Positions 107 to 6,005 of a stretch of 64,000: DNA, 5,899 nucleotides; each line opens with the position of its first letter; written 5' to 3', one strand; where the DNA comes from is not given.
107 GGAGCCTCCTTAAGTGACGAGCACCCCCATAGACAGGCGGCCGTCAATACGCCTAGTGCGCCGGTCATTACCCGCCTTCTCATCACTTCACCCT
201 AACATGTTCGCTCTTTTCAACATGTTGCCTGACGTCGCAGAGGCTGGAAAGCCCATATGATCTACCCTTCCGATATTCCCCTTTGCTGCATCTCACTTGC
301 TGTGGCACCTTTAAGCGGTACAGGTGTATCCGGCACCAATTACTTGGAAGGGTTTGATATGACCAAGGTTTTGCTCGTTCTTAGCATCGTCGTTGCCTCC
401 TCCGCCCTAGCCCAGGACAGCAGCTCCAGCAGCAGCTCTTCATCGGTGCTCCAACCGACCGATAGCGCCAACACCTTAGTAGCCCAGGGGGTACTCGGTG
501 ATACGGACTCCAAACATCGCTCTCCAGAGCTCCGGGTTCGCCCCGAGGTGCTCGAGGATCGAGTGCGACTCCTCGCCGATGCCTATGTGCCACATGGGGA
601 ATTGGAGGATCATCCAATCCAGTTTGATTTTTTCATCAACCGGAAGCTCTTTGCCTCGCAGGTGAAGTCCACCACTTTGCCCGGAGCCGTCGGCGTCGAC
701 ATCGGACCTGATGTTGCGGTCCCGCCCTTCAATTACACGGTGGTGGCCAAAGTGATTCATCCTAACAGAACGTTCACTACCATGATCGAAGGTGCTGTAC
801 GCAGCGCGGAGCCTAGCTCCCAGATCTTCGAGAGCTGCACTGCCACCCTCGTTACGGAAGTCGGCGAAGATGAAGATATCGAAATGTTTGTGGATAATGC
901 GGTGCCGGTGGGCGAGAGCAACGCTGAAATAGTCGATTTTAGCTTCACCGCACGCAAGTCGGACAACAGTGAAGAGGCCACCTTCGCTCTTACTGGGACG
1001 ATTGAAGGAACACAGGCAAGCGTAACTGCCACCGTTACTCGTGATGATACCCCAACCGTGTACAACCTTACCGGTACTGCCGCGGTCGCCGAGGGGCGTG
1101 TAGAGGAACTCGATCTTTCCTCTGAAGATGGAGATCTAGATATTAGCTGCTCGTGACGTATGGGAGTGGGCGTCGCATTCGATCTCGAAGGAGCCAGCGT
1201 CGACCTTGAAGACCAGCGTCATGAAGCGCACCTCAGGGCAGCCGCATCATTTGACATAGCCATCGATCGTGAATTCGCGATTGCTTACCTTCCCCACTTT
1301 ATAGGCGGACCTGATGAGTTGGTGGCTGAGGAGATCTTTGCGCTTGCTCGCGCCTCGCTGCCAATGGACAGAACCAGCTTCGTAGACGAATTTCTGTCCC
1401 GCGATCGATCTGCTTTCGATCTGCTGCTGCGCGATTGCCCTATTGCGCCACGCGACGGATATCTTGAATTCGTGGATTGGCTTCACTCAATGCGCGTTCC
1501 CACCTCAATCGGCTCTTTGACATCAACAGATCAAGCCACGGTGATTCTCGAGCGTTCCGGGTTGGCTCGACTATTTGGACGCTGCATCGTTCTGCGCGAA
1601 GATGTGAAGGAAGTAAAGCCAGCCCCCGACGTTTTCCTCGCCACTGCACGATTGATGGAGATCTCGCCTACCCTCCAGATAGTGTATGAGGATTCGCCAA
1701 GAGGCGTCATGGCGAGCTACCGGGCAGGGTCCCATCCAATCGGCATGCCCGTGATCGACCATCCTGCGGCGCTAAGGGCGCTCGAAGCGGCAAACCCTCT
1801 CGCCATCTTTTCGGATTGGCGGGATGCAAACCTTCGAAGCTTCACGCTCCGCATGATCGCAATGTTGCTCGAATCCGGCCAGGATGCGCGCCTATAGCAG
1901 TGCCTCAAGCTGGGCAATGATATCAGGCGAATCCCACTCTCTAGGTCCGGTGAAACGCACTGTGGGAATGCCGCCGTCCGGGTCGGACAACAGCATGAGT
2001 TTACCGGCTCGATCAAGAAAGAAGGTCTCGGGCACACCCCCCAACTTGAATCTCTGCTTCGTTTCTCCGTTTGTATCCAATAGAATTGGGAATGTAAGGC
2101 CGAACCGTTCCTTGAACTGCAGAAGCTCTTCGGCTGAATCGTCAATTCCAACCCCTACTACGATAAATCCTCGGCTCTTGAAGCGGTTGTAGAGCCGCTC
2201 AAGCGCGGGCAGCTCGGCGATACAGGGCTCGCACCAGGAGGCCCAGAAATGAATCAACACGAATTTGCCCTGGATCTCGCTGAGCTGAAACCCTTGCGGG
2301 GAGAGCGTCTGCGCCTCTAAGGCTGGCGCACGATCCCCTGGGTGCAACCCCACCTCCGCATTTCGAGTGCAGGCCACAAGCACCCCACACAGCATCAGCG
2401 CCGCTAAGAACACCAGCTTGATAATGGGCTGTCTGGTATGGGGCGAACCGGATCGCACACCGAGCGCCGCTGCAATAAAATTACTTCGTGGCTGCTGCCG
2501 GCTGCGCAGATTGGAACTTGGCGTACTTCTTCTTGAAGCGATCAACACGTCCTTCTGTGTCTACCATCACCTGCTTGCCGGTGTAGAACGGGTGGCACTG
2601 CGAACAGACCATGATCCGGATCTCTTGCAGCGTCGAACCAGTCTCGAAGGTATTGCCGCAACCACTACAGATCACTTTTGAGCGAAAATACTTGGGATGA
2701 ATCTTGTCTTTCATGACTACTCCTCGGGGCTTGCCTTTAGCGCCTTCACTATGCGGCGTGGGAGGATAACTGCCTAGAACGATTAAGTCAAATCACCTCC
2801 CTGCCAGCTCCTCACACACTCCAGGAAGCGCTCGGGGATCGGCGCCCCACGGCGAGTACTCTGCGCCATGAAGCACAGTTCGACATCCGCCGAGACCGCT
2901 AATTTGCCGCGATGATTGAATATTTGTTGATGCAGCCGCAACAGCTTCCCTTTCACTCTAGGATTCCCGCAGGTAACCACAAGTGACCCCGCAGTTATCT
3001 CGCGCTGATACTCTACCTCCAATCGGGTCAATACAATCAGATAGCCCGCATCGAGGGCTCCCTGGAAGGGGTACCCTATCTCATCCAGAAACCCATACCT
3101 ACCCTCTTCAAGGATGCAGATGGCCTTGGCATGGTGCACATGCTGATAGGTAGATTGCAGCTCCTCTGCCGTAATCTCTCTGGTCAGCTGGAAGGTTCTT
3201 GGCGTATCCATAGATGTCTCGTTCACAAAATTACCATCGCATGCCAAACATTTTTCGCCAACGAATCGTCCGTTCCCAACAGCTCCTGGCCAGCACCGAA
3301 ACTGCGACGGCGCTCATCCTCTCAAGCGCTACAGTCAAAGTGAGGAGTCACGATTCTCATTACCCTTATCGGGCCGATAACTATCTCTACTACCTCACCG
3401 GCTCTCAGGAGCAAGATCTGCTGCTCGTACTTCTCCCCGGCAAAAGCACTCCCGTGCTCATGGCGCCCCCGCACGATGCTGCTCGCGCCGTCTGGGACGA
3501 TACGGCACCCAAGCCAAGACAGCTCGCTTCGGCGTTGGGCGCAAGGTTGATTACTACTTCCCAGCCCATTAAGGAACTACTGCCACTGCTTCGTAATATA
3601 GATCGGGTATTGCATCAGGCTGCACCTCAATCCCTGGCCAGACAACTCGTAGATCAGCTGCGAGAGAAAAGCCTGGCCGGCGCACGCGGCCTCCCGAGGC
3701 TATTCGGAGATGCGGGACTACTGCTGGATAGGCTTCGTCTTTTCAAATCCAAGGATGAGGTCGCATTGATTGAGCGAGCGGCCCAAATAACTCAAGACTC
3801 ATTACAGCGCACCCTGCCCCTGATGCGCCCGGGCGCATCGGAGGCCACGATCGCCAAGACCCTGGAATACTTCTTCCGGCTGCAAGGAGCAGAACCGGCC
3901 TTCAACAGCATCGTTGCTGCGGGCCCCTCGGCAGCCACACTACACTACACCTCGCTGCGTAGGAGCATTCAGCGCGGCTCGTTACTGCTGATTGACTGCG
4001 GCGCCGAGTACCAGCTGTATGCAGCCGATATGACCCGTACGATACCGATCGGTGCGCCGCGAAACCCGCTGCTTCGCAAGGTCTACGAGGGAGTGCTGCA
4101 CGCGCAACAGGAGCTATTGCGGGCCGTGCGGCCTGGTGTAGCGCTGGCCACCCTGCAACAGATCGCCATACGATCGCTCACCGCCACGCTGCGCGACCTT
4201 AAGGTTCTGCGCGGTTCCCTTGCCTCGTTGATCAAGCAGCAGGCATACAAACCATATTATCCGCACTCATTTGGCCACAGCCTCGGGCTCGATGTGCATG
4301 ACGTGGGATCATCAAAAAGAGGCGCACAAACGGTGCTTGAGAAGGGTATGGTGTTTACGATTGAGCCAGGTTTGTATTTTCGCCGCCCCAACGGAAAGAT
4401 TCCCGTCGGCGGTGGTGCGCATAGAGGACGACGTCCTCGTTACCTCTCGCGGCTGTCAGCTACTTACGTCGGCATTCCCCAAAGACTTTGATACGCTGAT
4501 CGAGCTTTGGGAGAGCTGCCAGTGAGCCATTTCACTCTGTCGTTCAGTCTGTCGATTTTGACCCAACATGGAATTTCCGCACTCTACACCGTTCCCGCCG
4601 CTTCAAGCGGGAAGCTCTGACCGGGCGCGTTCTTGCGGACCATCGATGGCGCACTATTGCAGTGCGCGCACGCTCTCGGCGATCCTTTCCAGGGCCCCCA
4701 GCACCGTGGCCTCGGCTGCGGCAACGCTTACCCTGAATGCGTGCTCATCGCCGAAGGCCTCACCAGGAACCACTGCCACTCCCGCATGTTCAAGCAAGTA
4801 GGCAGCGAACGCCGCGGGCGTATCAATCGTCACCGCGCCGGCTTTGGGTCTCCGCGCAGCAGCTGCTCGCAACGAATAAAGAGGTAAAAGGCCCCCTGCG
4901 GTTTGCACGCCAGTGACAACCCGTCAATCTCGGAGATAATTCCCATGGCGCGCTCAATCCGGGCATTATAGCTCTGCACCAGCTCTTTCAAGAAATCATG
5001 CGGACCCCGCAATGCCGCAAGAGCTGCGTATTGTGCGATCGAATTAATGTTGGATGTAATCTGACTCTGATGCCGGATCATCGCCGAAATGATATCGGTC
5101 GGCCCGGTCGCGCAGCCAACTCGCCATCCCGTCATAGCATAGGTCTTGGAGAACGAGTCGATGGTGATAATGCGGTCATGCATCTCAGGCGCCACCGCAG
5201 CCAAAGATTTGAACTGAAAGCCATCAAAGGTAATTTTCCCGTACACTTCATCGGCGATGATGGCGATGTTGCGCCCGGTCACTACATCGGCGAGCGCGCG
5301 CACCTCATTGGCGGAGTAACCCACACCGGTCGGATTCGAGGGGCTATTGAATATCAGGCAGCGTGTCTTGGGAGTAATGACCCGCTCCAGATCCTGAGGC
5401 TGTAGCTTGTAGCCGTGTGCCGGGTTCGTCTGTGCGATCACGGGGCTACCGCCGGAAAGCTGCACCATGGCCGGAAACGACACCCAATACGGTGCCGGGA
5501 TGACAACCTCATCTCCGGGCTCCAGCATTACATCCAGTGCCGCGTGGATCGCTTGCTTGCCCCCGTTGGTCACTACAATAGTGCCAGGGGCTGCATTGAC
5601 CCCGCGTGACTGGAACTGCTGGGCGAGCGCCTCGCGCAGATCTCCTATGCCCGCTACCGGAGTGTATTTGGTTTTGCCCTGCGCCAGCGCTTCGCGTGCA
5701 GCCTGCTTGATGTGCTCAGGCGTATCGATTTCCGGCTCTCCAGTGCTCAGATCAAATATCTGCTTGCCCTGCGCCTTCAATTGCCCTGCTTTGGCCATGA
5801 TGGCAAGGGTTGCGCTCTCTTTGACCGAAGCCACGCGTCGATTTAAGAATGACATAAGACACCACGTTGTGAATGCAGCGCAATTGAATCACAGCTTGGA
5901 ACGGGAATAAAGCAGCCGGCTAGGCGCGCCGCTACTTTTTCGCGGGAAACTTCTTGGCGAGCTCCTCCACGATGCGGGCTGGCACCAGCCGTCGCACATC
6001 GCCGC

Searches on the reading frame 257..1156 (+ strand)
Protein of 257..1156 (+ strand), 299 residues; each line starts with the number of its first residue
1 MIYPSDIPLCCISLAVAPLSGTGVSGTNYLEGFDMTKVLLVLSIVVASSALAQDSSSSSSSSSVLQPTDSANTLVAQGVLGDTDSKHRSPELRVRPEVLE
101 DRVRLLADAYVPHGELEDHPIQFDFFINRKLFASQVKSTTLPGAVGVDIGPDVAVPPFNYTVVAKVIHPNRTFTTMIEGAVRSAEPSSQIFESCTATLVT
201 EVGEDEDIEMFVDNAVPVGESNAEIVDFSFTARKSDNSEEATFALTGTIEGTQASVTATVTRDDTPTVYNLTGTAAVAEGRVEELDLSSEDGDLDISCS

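Call 17: search_protein_families(library=pfam, proteins=[window:257-1156:+], max_evalue=0.00001)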
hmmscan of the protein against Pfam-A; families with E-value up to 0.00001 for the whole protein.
window:257-1156:+ (299 aa): 0 families

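Call 83: find_encoding_contigs(protein=window:257-1156:+, flank=10000, max_places=4)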
Protein window:257-1156:+ (299 aa): 5 contigs read that carry it; 4 places shown.
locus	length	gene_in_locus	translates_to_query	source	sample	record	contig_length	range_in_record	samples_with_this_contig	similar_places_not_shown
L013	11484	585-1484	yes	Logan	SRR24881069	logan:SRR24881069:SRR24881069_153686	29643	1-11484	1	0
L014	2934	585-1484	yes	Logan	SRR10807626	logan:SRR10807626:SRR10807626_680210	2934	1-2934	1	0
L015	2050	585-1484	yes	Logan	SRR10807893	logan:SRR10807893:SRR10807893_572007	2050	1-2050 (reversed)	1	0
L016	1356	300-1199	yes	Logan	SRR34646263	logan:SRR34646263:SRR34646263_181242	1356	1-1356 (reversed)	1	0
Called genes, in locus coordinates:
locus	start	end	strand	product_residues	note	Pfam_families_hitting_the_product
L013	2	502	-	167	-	?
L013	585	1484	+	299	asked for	-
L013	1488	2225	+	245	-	PF00702:Hydrolase, PF13419:HAD_2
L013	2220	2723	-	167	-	PF00578:AhpC-TSA, PF08534:Redoxin, PF00085:Thioredoxin (weak), PF00255:GSHPx (weak), PF13905:Thioredoxin_8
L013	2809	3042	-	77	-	PF01197:Ribosomal_L31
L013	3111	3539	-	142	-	PF13279:4HBT_2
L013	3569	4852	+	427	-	PF05195:AMP_N, PF00557:Peptidase_M24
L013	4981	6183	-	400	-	PF00155:Aminotran_1_2, PF01041:DegT_DnrJ_EryC1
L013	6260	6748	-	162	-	PF01467:CTP_transf_like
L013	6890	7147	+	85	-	-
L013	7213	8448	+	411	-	PF02683:DsbD_TM, PF13386:DsbD_2 (weak), PF00085:Thioredoxin (weak), PF13899:Thioredoxin_7, PF13098:Thioredoxin_2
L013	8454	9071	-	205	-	-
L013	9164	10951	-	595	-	PF00069:Pkinase, PF07714:PK_Tyr_Ser-Thr, PF13646:HEAT_2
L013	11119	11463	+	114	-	PF06155:GBBH-like_N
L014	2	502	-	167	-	?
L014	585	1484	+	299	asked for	-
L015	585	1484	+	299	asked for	-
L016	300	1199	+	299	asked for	-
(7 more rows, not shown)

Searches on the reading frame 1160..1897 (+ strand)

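Call 17: search_protein_families(library=pfam, proteins=[window:1160-1897:+], max_evalue=0.00001)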
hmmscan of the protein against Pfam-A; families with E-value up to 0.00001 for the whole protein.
window:1160-1897:+ (245 aa): 2 families
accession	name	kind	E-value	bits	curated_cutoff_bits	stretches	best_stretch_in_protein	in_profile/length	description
PF13419.12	HAD_2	-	1.7e-10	41.8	23.8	1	86-194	69-176/178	Haloacid dehalogenase-like hydrolase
PF00702.32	Hydrolase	-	2.8e-09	38.1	26.4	1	5-188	4-189/191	haloacid dehalogenase-like hydrolase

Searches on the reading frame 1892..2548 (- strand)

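Call 17: search_protein_families(library=pfam, proteins=[window:1892-2548:-], max_evalue=0.00001)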
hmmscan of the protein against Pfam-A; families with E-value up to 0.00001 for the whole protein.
window:1892-2548:- (218 aa): 4 families
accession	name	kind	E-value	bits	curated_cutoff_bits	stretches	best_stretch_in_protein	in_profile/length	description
PF00578.27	AhpC-TSA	-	2.2e-25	89.5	26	1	70-184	1-121/124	AhpC/TSA family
PF08534.16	Redoxin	-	2.2e-22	79.9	26.6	1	70-184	2-128/148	Redoxin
PF13905.12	Thioredoxin_8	-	4.3e-10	40.2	27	1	94-183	1-93/94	Thioredoxin-like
PF00085.26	Thioredoxin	-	2.6e-06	27.8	23.5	1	91-145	13-68/103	Thioredoxin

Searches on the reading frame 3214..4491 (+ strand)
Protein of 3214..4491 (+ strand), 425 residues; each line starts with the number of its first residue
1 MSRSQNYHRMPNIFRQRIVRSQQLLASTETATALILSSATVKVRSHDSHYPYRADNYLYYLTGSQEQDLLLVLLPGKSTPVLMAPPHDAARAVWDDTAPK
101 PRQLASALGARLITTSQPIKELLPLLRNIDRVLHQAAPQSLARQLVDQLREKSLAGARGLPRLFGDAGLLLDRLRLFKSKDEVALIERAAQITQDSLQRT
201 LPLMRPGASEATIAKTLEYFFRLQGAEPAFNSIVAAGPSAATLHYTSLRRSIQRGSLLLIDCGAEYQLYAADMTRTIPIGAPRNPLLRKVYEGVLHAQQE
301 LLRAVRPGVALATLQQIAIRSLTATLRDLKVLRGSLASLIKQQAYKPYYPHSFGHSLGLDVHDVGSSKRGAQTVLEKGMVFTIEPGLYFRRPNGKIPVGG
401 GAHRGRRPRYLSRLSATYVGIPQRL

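Call 17: search_protein_families(library=pfam, proteins=[window:3214-4491:+], max_evalue=0.00001)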
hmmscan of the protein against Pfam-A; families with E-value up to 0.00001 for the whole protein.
window:3214-4491:+ (425 aa): 2 families
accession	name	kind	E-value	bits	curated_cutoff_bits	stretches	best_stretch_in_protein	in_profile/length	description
PF00557.29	Peptidase_M24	-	2.1e-51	175.1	23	1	185-394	2-194/208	Metallopeptidase family M24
PF05195.22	AMP_N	-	2.7e-18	66.3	24.6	1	20-124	4-111/121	Aminopeptidase P, N-terminal domain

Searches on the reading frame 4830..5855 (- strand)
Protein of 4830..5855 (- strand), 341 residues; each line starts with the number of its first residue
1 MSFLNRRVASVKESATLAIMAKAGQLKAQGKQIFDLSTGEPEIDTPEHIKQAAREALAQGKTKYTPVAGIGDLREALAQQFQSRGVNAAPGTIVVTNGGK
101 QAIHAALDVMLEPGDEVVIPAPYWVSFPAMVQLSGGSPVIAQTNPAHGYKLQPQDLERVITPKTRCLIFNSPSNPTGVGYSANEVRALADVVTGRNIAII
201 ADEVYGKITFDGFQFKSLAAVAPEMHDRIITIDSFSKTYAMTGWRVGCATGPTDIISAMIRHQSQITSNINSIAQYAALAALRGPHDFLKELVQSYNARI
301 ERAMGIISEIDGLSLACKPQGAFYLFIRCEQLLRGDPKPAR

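Call 17: search_protein_families(library=pfam, proteins=[window:4830-5855:-], max_evalue=0.00001)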
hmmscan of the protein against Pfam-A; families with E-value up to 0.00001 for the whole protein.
window:4830-5855:- (341 aa): 2 families
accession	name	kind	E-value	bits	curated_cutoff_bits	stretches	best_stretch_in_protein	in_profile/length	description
PF00155.27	Aminotran_1_2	-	1.3e-61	209.2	19.7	1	32-331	2-312/361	Aminotransferase class I and II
PF01041.23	DegT_DnrJ_EryC1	-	3.1e-09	37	19.8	1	94-202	43-145/360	DegT/DnrJ/EryC1/StrS aminotransferase family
